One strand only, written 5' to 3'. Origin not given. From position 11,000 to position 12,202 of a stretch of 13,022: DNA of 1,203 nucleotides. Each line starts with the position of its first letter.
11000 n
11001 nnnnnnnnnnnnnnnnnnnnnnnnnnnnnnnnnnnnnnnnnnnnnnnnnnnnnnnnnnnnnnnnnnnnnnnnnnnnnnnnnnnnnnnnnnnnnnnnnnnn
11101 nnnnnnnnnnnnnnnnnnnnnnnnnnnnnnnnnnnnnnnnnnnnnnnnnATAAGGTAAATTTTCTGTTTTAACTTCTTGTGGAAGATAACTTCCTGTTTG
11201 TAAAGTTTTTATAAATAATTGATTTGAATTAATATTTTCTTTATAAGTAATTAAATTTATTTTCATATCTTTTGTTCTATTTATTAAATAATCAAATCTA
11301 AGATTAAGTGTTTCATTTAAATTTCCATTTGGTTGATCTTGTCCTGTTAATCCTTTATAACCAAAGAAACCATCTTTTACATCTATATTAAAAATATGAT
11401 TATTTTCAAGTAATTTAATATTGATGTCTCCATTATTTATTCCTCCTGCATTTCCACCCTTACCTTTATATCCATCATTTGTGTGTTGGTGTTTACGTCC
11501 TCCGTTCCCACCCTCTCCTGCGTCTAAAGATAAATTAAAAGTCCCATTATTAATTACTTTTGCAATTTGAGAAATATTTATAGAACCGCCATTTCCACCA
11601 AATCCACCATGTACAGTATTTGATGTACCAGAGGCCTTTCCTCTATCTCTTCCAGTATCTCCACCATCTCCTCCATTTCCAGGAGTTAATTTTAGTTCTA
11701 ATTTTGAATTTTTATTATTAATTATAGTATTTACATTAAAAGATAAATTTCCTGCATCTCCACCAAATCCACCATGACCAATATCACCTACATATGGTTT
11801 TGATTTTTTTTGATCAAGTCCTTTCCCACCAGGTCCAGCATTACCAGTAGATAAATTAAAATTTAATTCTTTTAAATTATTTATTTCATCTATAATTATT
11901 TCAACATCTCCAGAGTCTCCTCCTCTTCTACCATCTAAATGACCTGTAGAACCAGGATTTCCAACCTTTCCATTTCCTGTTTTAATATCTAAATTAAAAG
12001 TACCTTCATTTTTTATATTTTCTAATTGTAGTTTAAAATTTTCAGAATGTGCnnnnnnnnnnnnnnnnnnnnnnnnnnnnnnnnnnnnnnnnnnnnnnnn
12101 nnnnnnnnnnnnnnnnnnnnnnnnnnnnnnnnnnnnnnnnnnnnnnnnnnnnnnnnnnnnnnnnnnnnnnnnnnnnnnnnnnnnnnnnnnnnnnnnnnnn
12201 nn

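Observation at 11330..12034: Gly-rich tandem repeats with a period of about 55 residues, and a locally GC-enriched DNA signature, in the secreted 812-aa protein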

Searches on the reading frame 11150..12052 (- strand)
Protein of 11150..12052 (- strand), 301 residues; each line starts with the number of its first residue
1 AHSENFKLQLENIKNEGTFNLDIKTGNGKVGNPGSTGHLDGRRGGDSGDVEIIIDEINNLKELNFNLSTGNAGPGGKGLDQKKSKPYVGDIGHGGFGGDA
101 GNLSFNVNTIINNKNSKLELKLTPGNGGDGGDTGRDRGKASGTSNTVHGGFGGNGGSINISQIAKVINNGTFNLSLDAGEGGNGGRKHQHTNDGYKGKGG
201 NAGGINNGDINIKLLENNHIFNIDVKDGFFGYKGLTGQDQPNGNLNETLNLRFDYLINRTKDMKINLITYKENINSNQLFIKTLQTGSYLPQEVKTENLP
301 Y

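Call 51: predict_structure(alignment_id=A4)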
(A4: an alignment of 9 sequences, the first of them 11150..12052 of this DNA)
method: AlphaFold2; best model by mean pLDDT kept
length: 301 residues; sequences in the alignment: 9
mean_pLDDT: 89.2   pTM: 0.87
mean pLDDT of the five models: 89.2, 88.4, 88.2, 86.3, 85.3
residues with pLDDT >= 90: 207; 70-90: 64; 50-70: 28; < 50: 2
segments of 3 or more residues with pLDDT < 50: none
pLDDT, mean of each block of 10 residues (from residue 1): 79 94 94 84 95 97 97 93 62 93 97 97 97 74 71 96 97 97 87 82 89 98 94 80 85 97 93 76 95 87 66
secondary structure, 60 per line:
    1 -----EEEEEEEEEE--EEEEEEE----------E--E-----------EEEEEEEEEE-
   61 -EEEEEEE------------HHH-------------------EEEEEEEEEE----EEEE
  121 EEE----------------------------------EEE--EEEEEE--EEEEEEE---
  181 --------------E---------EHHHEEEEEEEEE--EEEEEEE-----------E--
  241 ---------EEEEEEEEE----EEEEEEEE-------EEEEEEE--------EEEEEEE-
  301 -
elements in order: E6-15 E18-24 E50-59 E62-68 E103-112 E117-123 E158-160 E163-168 E171-177 E209-217 E220-226 E250-258 E263-270 E278-284 E293-299

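Call 54: fold_search(model_id=the predicted structure, library=pdb)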
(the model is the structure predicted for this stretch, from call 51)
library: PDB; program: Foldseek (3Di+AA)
matches with E <= 10: 39; with E <= 0.001: 1
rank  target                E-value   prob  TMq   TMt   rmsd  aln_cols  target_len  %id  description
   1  7jjv_B                3.4e-04  0.97  0.16  0.34  19.6       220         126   17  Crystal waters on the nine polyproline type II helical bundle springtail antifreeze protein from Granisotoma rainieri  (released 2021-01-27)
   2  7jjv_A                2.3e-03  1.00  0.22  0.49  17.5       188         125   20  Crystal waters on the nine polyproline type II helical bundle springtail antifreeze protein from Granisotoma rainieri  (released 2021-01-27)
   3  3bog_A                4.5e-01  0.16  0.15  0.41  12.8       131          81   19  Snow Flea Antifreeze Protein Quasi-racemate (released 2008-09-23)
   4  5ny0                  4.9e-01  0.02  0.11  0.11  23.8       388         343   11  L. reuters 100-23 SRRP (released 2018-03-21)
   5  1bhe                  1.1e+00  0.02  0.12  0.11  20.9       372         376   11  POLYGALACTURONASE FROM ERWINIA CAROTOVORA SSP. CAROTOVORA (released 1998-11-11)
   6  2qv3                  1.2e+00  0.02  0.13  0.10  25.2       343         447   14  Crystal Structure of the Helicobacter pylori Vacuolating Toxin p55 Domain (released 2007-10-23)
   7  9rkv_N                1.4e+00  0.03  0.15  0.10  19.8       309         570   10  Agrobacterium phage 7-7-1 tail fibers (released 2025-12-10)
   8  5awg_E                1.7e+00  0.04  0.19  0.16  16.7       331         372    8  Crystal structure of Hg-bound SufB-SufC-SufD complex from Escherichia coli (released 2015-11-11)
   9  6n2b_B                2.3e+00  0.04  0.17  0.15  17.1       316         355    9  The Crystal Structure of Caldicellulosiruptor kristjanssonii Tapirin C-terminal domain (released 2018-12-19)
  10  6kfn                  2.5e+00  0.01  0.10  0.10  20.9       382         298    9  Crystal structure of alginate lyase from Paenibacillus sp. str. FPU-7 (released 2019-10-30)
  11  9a7k_B                2.9e+00  0.02  0.19  0.16  16.6       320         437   10  Integrative model of SUFB-SUFD by crosslinking MS and deep learning (released 2024-09-18)
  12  6e1r_B                2.9e+00  0.01  0.10  0.08  22.8       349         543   11  Crystal structure of the Acinetobacter phage vB_ApiP_P1 tailspike protein (released 2019-07-17)
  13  4peu                  3.1e+00  0.01  0.13  0.14  21.5       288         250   13  Structure of the polysaccharide lyase-like protein Cthe_2159 from C. thermocellum, native form with Calcium bound (released 2014-10-01)
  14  4xr6_A                3.3e+00  0.01  0.16  0.09  22.1       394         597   10  Tailspike protein double mutant D339A/E372Q of E. coli bacteriophage HK620 in complex with hexasaccharide (released 2016-01-27)
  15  4xnf                  3.4e+00  0.01  0.13  0.09  22.9       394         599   10  Tailspike protein double mutant D339A/E372Q of E. coli bacteriophage HK620 (released 2016-01-27)
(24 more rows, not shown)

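Call 59: fold_search(model_id=the predicted structure, library=viral)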
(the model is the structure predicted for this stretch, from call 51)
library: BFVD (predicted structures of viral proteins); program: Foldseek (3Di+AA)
matches with E <= 10: 114; with E <= 0.001: 0
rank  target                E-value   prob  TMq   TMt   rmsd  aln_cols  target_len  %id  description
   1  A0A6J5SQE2            6.2e-02  0.13  0.14  0.10  12.1       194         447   14  Uncharacterized protein [uncultured Caudovirales phage]
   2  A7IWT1                3.9e-01  0.14  0.25  0.28  16.6       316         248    8  Uncharacterized protein b406L [Paramecium bursaria Chlorella virus NY2A]
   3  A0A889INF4            4.3e-01  0.11  0.19  0.26  18.2       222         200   18  (no name in the UniProt tables at hand)
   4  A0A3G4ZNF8            4.3e-01  0.01  0.10  0.04  35.9       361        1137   18  DUF7932 domain-containing protein [Terrestrivirus sp.]
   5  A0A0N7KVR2            7.6e-01  0.13  0.20  0.20  10.8       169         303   19  (no name in the UniProt tables at hand)
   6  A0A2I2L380            7.6e-01  0.02  0.13  0.10  20.8       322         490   13  Collagen-like protein [Orpheovirus IHUMI-LCC2]
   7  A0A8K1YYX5            8.4e-01  0.01  0.11  0.06  23.2       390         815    8  Non-contractile tail fiber protein [Klebsiella phage vB_KpnS-VAC70]
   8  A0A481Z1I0            8.8e-01  0.04  0.19  0.07  20.1       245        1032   17  Uncharacterized protein [Mimivirus LCMiAC02]
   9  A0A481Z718            1.0e+00  0.06  0.18  0.09  12.0       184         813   13  Collagen triple helix repeat protein [Pithovirus LCPAC302]
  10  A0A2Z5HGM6            1.1e+00  0.01  0.10  0.12  23.2       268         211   13  (no name in the UniProt tables at hand)
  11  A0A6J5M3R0            1.2e+00  0.03  0.16  0.20  19.4       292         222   10  Curlin associated [uncultured Caudovirales phage]
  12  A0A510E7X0            1.3e+00  0.01  0.10  0.05  23.6       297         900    9  (no name in the UniProt tables at hand)
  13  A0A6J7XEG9            1.6e+00  0.02  0.12  0.09  15.7       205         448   15  Uncharacterized protein [uncultured Caudovirales phage]
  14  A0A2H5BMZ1            1.6e+00  0.01  0.12  0.09  22.0       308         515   11  Rhamnogalacturonase A/B/Epimerase-like pectate lyase domain-containing protein [Vibrio phage VEN]
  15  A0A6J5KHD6            1.6e+00  0.01  0.12  0.06  23.5       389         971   11  Pectate lyase superfamily protein [uncultured Caudovirales phage]
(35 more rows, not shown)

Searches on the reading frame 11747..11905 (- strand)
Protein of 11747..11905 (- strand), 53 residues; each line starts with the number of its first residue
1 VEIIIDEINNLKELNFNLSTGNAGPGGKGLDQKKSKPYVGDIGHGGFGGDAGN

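Call 64: search_solved_structures(query=A6, max_evalue=10, show_alignments=4)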
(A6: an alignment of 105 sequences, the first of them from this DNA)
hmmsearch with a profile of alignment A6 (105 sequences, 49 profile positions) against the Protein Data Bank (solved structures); distinct sequences matched with E-value up to 10: 4.
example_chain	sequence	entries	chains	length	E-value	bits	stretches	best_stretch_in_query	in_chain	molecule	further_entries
5m04_A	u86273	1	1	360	0.19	15.1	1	15-49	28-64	GTPase ObgE/CgtA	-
4csu_9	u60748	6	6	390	0.23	14.9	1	15-49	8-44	GTPASE OBGE/CGTA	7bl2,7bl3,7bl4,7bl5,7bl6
1lnz_A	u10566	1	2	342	2.2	11.7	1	15-49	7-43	SPO0B-associated GTP-binding protein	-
5o9z_P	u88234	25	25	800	5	10.6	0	20-48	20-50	U4/U6.U5 tri-snRNP-associated protein 1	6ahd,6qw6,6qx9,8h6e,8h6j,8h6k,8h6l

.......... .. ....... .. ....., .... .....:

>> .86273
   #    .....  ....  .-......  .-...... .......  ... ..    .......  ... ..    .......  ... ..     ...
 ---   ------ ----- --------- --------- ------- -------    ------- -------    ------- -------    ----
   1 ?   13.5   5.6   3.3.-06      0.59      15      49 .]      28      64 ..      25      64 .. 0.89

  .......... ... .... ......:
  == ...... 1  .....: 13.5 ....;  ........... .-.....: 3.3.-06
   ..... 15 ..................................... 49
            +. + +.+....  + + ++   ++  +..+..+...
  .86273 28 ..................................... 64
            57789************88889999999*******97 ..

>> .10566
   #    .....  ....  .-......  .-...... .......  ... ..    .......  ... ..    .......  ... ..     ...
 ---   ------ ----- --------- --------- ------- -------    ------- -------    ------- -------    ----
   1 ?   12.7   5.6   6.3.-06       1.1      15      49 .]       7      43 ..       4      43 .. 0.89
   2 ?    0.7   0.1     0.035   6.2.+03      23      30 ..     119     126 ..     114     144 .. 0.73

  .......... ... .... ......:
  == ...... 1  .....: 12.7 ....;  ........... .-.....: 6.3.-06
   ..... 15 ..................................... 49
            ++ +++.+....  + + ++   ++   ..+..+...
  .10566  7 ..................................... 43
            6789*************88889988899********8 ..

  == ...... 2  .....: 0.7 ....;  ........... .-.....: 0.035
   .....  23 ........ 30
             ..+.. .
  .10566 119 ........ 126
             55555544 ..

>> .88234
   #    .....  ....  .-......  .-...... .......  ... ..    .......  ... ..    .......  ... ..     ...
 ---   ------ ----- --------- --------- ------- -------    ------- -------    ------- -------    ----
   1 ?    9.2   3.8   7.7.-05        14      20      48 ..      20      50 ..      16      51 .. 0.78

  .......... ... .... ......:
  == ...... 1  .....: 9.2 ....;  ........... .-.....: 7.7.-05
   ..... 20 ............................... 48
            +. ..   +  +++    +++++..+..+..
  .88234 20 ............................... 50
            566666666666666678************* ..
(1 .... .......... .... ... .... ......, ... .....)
